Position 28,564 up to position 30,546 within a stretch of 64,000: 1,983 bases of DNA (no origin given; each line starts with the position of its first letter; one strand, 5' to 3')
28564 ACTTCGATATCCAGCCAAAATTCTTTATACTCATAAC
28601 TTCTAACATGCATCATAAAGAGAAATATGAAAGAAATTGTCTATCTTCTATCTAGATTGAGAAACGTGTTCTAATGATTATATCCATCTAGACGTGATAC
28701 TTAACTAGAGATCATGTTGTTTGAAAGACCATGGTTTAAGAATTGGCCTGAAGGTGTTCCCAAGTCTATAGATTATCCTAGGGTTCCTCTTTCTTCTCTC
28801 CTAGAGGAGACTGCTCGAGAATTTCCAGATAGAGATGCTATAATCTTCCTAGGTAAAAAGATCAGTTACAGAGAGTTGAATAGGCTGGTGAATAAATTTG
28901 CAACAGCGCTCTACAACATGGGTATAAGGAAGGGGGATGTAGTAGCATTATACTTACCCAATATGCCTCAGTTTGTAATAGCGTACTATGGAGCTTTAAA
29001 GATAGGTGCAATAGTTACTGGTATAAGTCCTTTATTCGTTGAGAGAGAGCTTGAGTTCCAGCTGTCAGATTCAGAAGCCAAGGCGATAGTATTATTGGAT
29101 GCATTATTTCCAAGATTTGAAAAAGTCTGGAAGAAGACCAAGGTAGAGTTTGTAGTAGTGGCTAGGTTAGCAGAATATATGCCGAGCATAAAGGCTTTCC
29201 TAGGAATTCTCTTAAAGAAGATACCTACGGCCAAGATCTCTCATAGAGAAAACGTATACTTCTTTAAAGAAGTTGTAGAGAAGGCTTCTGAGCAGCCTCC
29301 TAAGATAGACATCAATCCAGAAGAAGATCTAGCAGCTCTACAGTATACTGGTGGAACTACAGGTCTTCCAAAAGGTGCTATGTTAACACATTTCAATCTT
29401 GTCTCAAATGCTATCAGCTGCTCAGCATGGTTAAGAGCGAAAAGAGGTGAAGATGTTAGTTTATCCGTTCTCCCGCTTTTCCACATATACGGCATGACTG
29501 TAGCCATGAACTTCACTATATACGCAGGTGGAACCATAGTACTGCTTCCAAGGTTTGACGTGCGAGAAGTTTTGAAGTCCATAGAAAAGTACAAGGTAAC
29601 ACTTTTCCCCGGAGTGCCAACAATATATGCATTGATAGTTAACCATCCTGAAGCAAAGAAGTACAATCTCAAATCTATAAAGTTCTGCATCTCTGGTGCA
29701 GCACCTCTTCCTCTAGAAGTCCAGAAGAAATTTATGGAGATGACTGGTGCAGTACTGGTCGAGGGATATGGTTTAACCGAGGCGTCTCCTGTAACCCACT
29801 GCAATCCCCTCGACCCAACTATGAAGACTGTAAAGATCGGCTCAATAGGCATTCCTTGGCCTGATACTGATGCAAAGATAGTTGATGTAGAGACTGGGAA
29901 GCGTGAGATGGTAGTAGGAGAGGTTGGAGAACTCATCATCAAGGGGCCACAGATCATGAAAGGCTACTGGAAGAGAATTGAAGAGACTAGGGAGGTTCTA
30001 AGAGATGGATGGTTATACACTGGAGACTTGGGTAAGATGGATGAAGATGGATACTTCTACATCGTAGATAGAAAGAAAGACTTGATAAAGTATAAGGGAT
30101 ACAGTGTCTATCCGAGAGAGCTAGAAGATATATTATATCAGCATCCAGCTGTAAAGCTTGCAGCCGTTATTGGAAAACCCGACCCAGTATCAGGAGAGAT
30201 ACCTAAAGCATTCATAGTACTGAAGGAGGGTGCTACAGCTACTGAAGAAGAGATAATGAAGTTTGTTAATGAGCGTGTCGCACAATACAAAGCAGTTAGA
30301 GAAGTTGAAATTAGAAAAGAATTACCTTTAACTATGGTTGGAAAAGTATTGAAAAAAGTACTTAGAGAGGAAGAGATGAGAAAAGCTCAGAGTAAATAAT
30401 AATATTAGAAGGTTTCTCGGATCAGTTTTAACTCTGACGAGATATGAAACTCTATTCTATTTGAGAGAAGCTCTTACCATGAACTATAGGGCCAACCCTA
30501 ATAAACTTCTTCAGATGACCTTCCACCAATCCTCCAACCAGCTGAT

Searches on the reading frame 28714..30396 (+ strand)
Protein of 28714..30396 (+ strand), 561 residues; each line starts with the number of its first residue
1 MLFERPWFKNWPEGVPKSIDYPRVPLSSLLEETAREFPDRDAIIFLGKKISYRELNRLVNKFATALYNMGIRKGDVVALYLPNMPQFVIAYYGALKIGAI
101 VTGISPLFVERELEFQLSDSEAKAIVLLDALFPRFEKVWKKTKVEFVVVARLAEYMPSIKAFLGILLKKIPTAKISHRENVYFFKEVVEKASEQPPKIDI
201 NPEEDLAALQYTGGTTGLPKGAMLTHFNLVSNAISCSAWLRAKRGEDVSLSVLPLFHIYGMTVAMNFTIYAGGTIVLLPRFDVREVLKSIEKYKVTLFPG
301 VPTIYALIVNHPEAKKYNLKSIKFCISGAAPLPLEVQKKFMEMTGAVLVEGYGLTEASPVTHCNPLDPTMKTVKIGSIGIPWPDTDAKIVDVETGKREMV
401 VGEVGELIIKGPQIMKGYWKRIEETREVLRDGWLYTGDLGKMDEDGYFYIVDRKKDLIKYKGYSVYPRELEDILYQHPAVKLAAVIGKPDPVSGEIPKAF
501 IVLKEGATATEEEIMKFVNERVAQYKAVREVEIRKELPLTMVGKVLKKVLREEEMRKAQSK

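Call 32: search_protein_families(library=pfam, proteins=[window:28714-30396:+], max_evalue=0.00001)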
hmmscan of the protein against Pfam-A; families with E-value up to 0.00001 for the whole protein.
window:28714-30396:+ (561 aa): 2 families
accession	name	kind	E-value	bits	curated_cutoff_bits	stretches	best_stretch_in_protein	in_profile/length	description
PF00501.34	AMP-binding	-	8.1e-107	357.8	29.9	1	30-419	1-384/384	AMP-binding enzyme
PF13193.12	AMP-binding_C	-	2.9e-21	76.6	24.5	1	469-544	1-76/76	AMP-binding enzyme C-terminal domain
